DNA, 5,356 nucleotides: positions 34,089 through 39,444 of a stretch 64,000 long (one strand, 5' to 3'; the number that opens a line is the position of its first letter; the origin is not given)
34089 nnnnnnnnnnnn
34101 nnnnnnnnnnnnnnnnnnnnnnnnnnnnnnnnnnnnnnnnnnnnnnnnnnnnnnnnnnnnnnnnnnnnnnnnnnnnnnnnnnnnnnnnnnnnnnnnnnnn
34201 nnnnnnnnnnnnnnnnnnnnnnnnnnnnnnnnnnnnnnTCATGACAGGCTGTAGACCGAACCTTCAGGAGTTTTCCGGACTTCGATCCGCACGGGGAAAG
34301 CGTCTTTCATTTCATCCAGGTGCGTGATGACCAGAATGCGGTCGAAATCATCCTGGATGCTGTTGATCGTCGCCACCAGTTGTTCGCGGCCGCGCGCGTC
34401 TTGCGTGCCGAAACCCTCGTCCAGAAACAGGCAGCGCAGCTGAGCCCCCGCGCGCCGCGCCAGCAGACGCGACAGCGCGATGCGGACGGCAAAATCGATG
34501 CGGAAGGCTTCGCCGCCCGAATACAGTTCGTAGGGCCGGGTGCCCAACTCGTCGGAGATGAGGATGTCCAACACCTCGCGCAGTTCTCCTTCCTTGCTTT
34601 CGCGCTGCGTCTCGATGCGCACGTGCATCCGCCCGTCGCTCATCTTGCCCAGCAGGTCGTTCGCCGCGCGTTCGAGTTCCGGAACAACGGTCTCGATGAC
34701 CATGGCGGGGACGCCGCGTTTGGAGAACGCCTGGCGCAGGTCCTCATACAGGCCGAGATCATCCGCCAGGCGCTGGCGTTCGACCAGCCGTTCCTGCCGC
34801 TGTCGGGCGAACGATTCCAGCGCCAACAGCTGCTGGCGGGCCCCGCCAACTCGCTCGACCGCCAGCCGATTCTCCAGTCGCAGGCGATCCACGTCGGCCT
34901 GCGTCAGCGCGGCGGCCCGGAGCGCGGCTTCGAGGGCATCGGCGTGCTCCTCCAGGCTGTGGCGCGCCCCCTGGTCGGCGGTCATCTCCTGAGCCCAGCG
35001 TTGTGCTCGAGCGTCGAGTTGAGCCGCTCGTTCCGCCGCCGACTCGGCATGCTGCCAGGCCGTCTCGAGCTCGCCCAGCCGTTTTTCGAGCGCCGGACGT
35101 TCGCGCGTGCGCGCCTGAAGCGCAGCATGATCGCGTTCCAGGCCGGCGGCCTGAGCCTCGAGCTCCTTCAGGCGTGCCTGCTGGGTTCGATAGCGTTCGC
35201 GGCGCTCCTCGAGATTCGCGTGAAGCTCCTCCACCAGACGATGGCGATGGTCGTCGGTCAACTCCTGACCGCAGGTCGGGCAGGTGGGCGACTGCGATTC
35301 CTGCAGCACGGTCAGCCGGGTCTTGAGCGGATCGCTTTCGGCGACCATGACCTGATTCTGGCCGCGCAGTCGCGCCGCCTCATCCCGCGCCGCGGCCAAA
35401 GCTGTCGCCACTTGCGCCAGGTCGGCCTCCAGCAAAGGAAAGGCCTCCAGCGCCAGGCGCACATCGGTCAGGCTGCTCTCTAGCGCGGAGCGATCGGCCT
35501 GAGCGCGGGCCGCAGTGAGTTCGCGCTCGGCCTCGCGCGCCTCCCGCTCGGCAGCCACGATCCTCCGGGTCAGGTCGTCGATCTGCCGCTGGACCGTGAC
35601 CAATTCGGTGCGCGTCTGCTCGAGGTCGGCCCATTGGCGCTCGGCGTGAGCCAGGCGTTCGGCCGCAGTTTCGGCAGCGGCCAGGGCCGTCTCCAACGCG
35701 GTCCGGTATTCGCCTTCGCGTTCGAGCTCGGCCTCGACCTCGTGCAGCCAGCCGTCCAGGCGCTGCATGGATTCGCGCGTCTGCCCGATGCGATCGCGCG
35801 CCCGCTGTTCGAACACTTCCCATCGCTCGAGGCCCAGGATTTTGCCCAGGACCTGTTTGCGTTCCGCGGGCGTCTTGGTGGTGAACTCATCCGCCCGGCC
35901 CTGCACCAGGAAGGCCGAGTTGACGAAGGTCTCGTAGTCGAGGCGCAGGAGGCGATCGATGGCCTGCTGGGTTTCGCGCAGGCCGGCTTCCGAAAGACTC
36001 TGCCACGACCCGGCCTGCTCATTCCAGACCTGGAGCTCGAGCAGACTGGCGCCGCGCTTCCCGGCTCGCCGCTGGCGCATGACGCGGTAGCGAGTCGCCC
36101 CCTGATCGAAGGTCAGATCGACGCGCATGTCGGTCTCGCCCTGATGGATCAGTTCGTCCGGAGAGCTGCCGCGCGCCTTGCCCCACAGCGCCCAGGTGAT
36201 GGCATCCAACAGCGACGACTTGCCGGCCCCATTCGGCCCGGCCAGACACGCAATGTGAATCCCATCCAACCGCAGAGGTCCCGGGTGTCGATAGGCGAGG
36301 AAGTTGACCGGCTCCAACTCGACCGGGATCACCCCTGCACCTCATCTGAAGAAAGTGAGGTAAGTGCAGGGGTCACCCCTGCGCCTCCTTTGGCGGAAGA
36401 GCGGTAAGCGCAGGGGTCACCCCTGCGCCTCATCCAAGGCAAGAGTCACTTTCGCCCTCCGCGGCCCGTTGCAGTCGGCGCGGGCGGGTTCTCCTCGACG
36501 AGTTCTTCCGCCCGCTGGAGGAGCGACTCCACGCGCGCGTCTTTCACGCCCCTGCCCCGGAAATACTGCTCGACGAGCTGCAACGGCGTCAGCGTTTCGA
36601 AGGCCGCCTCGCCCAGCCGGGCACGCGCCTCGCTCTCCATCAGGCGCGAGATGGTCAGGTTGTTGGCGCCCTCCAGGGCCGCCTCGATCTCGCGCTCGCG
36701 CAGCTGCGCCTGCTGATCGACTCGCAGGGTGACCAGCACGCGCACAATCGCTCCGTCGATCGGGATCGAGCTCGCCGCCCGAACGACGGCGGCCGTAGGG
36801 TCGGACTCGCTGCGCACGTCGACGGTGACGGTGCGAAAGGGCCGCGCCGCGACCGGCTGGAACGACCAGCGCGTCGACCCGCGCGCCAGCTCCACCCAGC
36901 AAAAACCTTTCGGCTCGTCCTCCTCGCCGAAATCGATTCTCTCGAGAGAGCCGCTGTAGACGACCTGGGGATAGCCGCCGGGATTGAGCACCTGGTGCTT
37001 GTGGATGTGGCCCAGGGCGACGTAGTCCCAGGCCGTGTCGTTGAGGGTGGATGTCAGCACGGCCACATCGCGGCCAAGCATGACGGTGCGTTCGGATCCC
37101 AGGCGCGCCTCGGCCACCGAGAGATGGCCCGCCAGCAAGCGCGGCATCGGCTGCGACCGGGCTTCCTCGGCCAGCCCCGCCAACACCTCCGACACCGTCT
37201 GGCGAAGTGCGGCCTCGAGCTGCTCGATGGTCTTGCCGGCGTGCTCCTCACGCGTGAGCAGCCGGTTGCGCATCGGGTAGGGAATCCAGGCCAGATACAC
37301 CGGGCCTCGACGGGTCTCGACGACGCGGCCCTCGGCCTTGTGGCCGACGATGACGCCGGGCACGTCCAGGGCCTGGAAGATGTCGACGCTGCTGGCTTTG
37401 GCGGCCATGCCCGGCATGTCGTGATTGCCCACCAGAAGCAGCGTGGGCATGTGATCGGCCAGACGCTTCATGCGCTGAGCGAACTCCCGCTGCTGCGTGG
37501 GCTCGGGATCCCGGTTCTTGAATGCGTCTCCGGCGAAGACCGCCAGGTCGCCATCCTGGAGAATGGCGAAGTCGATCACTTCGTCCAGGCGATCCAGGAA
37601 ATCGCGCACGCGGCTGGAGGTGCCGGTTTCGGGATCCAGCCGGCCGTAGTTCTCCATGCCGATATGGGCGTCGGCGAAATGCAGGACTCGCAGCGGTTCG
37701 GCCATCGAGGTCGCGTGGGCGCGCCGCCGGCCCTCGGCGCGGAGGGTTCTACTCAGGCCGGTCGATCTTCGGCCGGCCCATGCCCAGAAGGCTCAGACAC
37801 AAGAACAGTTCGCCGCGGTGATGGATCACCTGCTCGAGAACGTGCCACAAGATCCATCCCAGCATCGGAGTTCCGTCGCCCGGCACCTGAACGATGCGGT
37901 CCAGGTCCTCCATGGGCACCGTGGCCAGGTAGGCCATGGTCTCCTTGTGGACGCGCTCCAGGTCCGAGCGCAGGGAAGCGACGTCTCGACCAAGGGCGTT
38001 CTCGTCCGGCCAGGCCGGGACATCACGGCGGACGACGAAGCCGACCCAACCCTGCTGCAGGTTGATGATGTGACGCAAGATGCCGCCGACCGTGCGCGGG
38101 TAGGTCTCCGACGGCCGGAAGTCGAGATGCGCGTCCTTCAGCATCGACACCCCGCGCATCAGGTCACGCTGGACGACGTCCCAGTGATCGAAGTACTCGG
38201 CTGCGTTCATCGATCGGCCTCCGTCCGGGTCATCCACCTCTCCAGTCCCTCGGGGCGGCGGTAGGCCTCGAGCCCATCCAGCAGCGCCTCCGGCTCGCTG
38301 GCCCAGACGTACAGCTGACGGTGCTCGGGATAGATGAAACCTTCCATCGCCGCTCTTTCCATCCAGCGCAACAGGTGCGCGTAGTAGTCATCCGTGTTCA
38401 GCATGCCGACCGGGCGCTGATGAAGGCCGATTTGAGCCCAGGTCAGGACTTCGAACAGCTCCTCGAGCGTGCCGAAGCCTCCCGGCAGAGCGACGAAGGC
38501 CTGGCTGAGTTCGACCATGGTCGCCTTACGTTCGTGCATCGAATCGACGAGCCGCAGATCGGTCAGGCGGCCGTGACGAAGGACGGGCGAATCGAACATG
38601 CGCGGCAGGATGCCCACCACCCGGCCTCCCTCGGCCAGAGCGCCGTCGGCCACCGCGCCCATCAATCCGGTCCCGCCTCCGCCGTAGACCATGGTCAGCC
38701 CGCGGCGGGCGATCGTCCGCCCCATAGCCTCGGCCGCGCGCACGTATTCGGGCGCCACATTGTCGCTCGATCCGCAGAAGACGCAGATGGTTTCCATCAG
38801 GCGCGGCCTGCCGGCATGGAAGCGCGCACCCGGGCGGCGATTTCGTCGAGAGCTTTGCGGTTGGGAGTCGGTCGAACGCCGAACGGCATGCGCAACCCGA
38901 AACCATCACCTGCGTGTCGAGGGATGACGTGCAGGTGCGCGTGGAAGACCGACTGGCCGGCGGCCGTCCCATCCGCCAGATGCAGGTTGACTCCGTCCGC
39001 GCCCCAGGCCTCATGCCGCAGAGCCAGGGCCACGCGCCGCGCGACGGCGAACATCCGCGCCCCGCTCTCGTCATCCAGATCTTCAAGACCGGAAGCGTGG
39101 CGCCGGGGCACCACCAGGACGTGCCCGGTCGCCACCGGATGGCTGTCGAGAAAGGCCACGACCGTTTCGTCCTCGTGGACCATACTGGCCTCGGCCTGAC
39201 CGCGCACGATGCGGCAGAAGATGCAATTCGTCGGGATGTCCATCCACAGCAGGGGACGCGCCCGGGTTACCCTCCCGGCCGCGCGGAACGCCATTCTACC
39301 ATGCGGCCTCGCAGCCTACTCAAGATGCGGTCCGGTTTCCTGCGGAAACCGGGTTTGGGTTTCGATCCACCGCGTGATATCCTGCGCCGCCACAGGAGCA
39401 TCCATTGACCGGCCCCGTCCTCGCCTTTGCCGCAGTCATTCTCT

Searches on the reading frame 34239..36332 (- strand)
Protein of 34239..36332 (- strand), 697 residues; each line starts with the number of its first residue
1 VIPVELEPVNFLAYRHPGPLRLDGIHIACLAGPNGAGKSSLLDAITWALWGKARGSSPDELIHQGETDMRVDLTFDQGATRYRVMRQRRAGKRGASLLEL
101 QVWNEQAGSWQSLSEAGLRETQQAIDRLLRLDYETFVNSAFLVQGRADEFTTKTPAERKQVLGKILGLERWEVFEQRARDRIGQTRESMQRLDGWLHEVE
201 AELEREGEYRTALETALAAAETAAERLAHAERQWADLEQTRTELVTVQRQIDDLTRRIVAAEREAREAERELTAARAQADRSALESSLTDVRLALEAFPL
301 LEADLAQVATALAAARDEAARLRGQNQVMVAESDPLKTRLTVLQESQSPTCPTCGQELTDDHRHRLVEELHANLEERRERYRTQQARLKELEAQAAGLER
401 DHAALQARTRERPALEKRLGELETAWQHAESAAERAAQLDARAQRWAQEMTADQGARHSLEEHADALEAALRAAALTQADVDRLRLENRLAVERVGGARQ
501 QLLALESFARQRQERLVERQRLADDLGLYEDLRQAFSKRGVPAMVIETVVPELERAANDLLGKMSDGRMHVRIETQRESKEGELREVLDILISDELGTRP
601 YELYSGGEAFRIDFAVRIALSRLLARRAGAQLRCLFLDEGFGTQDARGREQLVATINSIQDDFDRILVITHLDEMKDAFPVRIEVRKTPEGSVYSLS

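Call 45: search_protein_families(library=pfam, proteins=[window:34239-36332:-], max_evalue=0.000001)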
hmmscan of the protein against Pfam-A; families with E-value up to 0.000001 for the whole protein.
window:34239-36332:- (697 aa): 3 families
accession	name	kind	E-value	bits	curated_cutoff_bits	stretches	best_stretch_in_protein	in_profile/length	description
PF13476.12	AAA_23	-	1.2e-19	72.2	27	1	10-256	6-198/201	AAA domain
PF02463.25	SMC_N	-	3.8e-09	36.7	40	1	27-686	26-212/220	RecF/RecN/SMC N terminal domain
PF04423.19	Rad50_zn_hook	-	1.4e-08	34.9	24.3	1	331-379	3-50/52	Rad50 zinc hook motif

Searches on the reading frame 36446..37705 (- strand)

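Call 45: search_protein_families(library=pfam, proteins=[window:36446-37705:-], max_evalue=0.000001)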
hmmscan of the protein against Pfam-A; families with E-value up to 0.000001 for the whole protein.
window:36446-37705:- (419 aa): 1 family
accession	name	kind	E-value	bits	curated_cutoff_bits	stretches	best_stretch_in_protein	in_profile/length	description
PF00149.33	Metallophos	-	3.4e-10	41.1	21.5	1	5-236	1-190/191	Calcineurin-like phosphoesterase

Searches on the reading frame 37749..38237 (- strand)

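Call 45: search_protein_families(library=pfam, proteins=[window:37749-38237:-], max_evalue=0.000001)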
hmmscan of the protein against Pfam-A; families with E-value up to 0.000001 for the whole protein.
window:37749-38237:- (162 aa): 3 families
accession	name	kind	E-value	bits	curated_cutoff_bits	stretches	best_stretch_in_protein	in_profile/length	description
PF12867.12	DinB_2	-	3.6e-13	50.5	24.8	1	21-143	4-127/128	DinB superfamily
PF05163.17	DinB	-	1.4e-12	48.3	23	1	12-160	5-154/165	DinB family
PF04978.18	MST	-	2.5e-10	41.4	27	1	25-143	12-139/149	Mycothiol-S-transferase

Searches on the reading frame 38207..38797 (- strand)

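Call 45: search_protein_families(library=pfam, proteins=[window:38207-38797:-], max_evalue=0.000001)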
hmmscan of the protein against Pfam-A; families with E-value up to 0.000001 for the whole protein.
window:38207-38797:- (196 aa): 2 families
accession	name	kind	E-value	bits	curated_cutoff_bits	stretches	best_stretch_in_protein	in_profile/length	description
PF03641.19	Lysine_decarbox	-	5.5e-42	143.5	27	1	46-174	1-129/131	Possible lysine decarboxylase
PF18306.6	LDcluster4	-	2.4e-18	66.7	26.3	1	4-118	4-114/151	SLOG cluster4 family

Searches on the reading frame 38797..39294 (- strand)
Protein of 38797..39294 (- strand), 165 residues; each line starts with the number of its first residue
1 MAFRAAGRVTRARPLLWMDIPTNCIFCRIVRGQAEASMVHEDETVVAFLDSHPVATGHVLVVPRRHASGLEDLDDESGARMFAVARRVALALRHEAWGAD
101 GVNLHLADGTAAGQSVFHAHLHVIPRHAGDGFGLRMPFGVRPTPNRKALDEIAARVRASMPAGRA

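Call 71: search_protein_families(library=pfam, proteins=[window:38797-39294:-], max_evalue=0.00001)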
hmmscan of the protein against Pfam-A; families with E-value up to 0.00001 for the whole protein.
window:38797-39294:- (165 aa): 2 families
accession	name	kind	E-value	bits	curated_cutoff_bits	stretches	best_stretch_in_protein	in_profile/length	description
PF01230.28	HIT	-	1.8e-25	89.9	21.5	1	32-128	2-97/98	HIT domain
PF11969.13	DcpS_C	-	1.4e-14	55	24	1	23-127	1-104/114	Scavenger mRNA decapping enzyme C-term binding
